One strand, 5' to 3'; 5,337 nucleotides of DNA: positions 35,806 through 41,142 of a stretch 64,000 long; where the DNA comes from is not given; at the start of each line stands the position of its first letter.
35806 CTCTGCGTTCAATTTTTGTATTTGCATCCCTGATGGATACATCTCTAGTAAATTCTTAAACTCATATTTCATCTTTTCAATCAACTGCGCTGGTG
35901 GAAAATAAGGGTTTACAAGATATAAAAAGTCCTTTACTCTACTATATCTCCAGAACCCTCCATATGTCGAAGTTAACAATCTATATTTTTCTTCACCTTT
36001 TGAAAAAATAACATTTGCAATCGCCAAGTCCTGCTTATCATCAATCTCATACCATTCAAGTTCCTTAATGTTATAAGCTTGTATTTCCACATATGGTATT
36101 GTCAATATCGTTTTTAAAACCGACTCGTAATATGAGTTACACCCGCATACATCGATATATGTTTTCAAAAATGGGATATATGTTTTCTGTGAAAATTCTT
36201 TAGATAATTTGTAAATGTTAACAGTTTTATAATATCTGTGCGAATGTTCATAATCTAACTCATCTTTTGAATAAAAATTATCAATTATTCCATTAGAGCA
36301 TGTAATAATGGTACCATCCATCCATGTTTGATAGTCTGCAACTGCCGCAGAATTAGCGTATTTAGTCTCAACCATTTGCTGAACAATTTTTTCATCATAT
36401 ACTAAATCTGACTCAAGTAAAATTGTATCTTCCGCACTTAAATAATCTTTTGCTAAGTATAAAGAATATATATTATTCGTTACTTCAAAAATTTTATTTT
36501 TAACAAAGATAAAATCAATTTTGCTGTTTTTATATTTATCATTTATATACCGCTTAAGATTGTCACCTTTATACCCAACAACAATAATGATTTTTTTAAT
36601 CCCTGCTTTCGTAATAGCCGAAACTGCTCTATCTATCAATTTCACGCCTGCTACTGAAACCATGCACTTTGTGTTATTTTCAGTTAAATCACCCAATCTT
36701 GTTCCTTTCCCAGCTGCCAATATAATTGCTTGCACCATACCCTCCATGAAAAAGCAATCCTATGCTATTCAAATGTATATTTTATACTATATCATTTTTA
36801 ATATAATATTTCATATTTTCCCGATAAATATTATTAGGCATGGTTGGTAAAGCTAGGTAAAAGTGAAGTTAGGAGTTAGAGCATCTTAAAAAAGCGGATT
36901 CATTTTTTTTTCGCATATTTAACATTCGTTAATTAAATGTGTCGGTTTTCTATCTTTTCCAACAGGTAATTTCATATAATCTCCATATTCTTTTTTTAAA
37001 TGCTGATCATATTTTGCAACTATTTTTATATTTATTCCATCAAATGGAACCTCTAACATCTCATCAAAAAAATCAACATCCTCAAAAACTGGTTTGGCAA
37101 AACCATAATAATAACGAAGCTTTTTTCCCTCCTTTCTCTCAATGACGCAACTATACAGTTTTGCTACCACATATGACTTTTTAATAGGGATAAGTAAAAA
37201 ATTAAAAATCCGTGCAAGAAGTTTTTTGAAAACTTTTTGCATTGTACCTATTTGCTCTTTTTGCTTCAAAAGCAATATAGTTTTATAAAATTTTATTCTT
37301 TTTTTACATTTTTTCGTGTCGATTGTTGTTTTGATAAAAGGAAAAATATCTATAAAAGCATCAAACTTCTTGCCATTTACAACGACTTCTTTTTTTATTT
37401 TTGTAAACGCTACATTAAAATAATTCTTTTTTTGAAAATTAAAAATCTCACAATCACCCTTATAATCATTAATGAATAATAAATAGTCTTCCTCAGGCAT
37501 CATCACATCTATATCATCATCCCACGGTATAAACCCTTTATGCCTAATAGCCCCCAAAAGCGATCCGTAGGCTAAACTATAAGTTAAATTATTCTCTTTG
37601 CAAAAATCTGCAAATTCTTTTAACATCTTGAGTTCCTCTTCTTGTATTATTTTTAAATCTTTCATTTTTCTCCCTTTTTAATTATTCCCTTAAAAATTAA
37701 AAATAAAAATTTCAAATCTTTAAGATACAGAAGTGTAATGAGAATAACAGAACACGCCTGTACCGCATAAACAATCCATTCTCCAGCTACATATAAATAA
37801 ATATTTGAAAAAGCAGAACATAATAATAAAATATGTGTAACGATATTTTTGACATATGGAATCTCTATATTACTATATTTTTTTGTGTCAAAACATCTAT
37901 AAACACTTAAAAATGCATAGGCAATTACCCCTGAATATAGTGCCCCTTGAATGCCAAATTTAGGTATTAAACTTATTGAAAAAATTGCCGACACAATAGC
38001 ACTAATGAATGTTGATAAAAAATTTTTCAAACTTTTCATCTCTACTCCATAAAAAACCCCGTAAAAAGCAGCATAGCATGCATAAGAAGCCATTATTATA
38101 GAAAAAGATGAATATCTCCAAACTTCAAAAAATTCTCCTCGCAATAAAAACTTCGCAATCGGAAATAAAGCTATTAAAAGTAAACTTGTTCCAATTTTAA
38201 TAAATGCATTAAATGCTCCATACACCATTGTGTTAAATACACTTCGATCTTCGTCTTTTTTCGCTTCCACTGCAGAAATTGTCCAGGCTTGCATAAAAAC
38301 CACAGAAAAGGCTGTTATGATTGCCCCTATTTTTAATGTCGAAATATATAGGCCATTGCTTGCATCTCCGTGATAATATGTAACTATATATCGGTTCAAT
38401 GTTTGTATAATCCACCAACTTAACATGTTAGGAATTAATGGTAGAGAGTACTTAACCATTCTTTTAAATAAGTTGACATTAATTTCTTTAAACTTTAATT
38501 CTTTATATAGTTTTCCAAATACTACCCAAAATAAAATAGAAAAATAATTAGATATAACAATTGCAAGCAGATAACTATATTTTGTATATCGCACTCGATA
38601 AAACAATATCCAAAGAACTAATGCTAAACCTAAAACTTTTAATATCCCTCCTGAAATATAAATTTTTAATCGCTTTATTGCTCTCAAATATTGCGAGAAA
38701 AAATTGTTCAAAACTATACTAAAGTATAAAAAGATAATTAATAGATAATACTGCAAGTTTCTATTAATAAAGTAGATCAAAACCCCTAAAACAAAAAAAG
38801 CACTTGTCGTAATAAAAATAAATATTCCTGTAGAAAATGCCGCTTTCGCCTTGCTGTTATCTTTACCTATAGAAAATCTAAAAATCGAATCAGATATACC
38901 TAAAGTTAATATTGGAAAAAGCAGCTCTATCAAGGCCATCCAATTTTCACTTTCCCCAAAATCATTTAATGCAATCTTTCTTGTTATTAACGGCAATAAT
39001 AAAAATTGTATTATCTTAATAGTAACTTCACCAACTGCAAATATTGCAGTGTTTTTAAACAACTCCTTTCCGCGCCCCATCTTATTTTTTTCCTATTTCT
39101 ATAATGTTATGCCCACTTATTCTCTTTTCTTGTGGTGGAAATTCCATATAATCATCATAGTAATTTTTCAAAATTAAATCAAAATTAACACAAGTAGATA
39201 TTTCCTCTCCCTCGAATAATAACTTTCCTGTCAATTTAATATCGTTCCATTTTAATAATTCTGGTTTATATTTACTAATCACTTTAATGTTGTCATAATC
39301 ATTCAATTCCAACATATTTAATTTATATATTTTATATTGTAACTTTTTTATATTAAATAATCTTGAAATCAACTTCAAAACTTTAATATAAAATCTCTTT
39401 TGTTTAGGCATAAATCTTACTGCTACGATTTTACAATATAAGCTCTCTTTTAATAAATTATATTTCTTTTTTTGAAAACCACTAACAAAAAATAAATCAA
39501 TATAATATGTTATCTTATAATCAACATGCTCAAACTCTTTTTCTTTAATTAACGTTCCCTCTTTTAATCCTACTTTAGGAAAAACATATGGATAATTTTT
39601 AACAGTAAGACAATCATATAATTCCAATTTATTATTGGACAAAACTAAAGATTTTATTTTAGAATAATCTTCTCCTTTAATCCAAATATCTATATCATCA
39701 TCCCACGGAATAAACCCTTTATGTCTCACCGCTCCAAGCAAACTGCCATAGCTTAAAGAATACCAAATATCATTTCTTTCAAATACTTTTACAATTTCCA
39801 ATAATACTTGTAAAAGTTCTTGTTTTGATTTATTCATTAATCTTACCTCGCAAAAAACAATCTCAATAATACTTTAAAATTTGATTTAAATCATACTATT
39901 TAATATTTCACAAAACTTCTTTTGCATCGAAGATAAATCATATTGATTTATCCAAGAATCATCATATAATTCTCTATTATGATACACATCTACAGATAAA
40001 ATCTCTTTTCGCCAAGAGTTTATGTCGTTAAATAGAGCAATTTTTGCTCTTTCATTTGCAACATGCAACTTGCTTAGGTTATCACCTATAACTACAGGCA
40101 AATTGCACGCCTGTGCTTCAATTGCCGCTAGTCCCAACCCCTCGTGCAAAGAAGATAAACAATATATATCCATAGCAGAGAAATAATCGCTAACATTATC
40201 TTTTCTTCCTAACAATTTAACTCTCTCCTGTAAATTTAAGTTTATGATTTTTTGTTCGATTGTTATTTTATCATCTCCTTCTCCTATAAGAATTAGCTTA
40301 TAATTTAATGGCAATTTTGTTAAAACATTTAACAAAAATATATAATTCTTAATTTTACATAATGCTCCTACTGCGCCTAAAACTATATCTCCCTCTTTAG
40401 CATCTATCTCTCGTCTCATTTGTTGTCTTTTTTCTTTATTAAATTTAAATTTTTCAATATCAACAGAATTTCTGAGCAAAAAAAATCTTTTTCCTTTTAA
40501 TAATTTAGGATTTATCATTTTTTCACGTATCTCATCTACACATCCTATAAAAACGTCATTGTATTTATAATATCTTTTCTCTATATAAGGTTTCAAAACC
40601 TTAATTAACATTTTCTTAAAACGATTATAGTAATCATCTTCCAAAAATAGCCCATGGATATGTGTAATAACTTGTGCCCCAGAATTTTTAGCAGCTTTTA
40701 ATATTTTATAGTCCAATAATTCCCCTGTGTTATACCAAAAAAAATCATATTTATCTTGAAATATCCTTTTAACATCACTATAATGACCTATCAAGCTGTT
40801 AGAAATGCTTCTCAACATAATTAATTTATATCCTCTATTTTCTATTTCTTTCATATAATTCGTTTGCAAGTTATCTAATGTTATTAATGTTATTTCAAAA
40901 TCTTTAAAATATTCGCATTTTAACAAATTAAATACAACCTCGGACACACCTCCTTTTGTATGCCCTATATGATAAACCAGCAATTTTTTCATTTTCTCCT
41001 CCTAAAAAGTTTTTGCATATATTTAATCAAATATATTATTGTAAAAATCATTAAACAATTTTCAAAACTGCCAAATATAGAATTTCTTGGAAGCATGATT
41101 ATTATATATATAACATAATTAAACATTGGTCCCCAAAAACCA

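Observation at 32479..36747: LicC-type nucleotidyltransferase fused to a CobD-type PLP enzyme, coupled to an OCD-family dehydrogenase: candidate de novo route to a CDP-activated phospho-amino-alcohol head group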

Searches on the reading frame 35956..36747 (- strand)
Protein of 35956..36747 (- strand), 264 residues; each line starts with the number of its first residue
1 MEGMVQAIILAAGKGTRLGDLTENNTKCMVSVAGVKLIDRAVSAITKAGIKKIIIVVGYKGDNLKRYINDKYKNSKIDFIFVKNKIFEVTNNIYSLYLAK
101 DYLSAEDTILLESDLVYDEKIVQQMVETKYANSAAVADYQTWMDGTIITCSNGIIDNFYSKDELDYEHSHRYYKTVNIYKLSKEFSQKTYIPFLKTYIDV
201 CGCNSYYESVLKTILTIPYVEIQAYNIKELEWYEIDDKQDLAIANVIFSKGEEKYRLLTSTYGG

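Call 16: search_solved_structures(query=window:35956-36747:-, max_evalue=0.001, show_alignments=3)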
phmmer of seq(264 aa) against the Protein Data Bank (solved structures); distinct sequences matched with E-value up to 0.001: 29.
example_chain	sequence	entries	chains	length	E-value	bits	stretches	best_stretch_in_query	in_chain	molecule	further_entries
1jyk_A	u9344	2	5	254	4.7e-13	52.7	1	4-106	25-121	CTP:phosphocholine Cytidylyltransferase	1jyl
6pd1_A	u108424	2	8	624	1.5e-11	47.8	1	5-246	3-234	Nucleotidyl transferase/aminotransferase, class V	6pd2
5xhw_A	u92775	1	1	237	7.5e-09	39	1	3-127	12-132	Putative 6-deoxy-D-mannoheptose pathway protein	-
6jq8_A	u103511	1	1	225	4e-08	36.6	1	5-123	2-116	Putative 6-deoxy-D-mannoheptose pathway protein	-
4jd0_A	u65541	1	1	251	9.5e-08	35.3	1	4-187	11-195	Nucleotidyl transferase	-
2xme_A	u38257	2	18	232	3e-07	33.7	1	4-127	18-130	CTP-INOSITOL-1-PHOSPHATE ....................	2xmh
4mnd_A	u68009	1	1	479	1.3e-06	31.6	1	4-127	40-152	CTP L-myo-inositol-1-phosphate cytidylyltransferase/CDP-L-myo-inositol myo-inositolphospho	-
3rsb_A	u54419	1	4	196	1.7e-06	31.2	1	6-138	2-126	Adenosylcobinamide-phosphate guanylyltransferase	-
2mzb_A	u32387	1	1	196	1.8e-06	31.2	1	6-138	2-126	Adenosylcobinamide-phosphate guanylyltransferase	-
8hhd_A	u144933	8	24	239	2.4e-06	30.8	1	5-72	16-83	Nucleotidyl transferase | N-acetylmuramate alpha-1-phosphate uridylyltransferase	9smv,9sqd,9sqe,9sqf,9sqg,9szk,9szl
1tzf_A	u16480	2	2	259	5e-06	29.7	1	6-85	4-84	Glucose-1-phosphate cytidylyltransferase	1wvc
7whr_B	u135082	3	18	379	5.8e-06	29.5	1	5-116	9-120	Nucleotidyl transferase family protein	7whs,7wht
4y7t_A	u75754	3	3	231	8.7e-06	28.9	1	6-71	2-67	Nucleotidyl transferase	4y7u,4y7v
9xuk_B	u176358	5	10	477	2.9e-05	27.2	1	5-79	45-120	Glucose-1-phosphate adenylyltransferase large subunit 1, chloroplastic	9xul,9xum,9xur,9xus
7x8j_A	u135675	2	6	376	6.6e-05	26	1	5-134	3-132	Mannose-1-phosphate guanylyltransferase 1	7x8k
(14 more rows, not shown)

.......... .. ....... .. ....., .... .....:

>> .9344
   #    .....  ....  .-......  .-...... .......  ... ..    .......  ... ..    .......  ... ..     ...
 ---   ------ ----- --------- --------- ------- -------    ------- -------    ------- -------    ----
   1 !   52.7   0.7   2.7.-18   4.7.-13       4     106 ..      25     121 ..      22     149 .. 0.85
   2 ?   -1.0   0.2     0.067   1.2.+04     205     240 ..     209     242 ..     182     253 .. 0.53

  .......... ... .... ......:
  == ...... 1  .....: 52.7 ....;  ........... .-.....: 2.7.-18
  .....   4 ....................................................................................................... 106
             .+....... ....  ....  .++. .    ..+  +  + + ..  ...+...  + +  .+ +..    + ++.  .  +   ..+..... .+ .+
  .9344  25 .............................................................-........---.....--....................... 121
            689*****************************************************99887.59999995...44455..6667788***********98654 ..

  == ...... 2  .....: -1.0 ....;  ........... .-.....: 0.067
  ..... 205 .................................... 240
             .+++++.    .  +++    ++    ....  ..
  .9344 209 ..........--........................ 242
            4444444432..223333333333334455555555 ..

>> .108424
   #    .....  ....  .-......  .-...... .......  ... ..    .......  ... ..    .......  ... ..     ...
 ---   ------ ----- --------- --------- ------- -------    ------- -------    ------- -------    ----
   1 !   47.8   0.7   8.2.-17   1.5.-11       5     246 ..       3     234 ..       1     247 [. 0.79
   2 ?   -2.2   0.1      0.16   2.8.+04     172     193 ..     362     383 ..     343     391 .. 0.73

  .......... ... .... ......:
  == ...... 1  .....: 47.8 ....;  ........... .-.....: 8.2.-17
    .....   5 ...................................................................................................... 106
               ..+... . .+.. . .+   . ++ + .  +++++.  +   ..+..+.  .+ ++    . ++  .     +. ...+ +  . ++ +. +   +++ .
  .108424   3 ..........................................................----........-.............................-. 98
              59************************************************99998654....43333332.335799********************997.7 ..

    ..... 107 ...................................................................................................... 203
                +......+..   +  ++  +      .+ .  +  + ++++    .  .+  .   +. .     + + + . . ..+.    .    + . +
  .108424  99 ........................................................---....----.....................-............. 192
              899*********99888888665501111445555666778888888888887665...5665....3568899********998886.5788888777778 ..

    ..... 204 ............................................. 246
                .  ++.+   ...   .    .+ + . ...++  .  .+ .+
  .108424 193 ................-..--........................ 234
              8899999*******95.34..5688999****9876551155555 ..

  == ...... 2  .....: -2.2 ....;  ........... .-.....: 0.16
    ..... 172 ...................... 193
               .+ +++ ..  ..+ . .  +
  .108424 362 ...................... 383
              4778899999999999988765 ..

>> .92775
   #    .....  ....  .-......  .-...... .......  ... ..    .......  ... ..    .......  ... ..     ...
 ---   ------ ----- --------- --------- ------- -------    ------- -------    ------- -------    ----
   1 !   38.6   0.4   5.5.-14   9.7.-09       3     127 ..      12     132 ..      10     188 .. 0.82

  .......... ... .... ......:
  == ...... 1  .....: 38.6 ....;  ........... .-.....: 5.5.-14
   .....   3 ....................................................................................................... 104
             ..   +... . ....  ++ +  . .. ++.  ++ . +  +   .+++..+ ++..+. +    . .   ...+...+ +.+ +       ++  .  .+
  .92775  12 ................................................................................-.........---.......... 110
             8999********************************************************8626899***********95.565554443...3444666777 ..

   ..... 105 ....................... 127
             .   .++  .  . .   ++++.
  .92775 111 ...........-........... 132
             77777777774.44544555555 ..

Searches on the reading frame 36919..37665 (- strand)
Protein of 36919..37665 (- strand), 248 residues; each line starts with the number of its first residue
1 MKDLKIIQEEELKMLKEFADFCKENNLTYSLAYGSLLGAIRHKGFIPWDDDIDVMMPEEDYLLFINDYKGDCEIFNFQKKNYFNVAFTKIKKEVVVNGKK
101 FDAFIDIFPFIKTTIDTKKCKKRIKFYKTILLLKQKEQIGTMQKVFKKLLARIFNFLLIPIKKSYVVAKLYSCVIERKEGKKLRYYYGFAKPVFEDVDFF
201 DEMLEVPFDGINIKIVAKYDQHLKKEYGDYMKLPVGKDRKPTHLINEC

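Call 4: search_protein_families(library=pfam, proteins=[window:36919-37665:-], max_evalue=0.01)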
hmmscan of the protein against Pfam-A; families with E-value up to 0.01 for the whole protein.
window:36919-37665:- (248 aa): 1 family
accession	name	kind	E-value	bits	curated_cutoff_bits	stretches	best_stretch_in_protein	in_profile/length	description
PF04991.19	LicD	-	1.2e-34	120.8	22.6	1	22-228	1-227/227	LicD family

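Call 5: search_protein_families(library=ncbifam, proteins=[window:36919-37665:-], max_evalue=0.01)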
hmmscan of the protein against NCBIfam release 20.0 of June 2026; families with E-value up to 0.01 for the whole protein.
window:36919-37665:- (248 aa): 1 family
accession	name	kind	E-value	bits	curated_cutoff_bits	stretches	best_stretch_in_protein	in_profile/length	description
NF045866.1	GGPL_Ptran_Mf1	equivalog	2.7e-38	132.4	225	1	8-236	2-227/240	diacylglycerol cholinephosphotransferase Mf1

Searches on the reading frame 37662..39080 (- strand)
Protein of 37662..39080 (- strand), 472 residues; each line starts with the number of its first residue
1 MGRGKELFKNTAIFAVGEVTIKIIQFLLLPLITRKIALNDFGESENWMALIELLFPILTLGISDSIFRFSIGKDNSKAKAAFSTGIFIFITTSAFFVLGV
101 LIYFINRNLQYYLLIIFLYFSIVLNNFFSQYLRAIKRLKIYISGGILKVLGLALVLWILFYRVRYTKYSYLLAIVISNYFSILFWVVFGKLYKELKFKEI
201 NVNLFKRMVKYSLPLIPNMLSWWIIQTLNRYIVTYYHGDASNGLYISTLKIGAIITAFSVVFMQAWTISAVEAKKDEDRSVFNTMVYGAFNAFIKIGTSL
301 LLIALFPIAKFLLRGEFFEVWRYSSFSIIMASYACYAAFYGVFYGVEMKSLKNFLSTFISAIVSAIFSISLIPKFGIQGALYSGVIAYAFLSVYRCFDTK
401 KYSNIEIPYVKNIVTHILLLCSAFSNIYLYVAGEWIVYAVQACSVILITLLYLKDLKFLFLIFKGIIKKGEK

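Call 4: search_protein_families(library=pfam, proteins=[window:37662-39080:-], max_evalue=0.01)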
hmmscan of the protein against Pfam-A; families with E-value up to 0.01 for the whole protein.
window:37662-39080:- (472 aa): 1 family
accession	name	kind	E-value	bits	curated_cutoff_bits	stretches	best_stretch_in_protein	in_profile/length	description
PF01943.22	Polysacc_synt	-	2.1e-12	47.5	28.2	1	8-265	2-265/274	Polysaccharide biosynthesis protein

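Call 5: search_protein_families(library=ncbifam, proteins=[window:37662-39080:-], max_evalue=0.01)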
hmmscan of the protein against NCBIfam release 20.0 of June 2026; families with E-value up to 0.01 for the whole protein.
window:37662-39080:- (472 aa): 1 family
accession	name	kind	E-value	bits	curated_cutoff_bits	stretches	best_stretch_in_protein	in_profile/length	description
NF050818.1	PolSacchBiosHfsF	equivalog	0.00029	20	700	1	196-410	194-414/468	polysaccharide biosynthesis protein HfsF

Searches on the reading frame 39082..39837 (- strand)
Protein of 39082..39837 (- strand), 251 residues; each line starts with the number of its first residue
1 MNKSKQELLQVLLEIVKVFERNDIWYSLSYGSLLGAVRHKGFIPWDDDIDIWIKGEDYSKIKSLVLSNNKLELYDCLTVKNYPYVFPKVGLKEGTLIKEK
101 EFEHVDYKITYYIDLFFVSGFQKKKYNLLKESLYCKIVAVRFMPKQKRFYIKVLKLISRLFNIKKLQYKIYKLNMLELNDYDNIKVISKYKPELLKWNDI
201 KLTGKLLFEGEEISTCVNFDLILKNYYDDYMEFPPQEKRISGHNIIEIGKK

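Call 4: search_protein_families(library=pfam, proteins=[window:39082-39837:-], max_evalue=0.01)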
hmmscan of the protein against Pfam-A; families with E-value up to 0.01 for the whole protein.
window:39082-39837:- (251 aa): 1 family
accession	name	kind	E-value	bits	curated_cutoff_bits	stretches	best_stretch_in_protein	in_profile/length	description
PF04991.19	LicD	-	6.7e-26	92.2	22.6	1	20-227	2-226/227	LicD family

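Call 5: search_protein_families(library=ncbifam, proteins=[window:39082-39837:-], max_evalue=0.01)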
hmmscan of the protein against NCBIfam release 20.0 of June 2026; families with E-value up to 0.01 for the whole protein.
window:39082-39837:- (251 aa): 1 family
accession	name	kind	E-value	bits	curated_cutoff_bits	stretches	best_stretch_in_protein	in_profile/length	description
NF045866.1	GGPL_Ptran_Mf1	equivalog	3.5e-23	82.9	225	1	5-238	2-229/240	diacylglycerol cholinephosphotransferase Mf1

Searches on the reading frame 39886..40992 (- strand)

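Call 71: search_protein_families(library=pfam, proteins=[window:39886-40992:-], max_evalue=0.00001)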
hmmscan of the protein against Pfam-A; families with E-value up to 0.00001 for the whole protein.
window:39886-40992:- (368 aa): 3 families
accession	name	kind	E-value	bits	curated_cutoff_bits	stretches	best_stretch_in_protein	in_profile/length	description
PF00534.26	Glycos_transf_1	-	2.2e-22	79.8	26.4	1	189-314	2-133/172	Glycosyl transferases group 1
PF13692.12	Glyco_trans_1_4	-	1.1e-18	68.3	27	1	204-327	3-132/142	Glycosyl transferases group 1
PF13439.12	Glyco_transf_4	-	3.4e-07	30.9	28.5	1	14-180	2-169/170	Glycosyltransferase Family 4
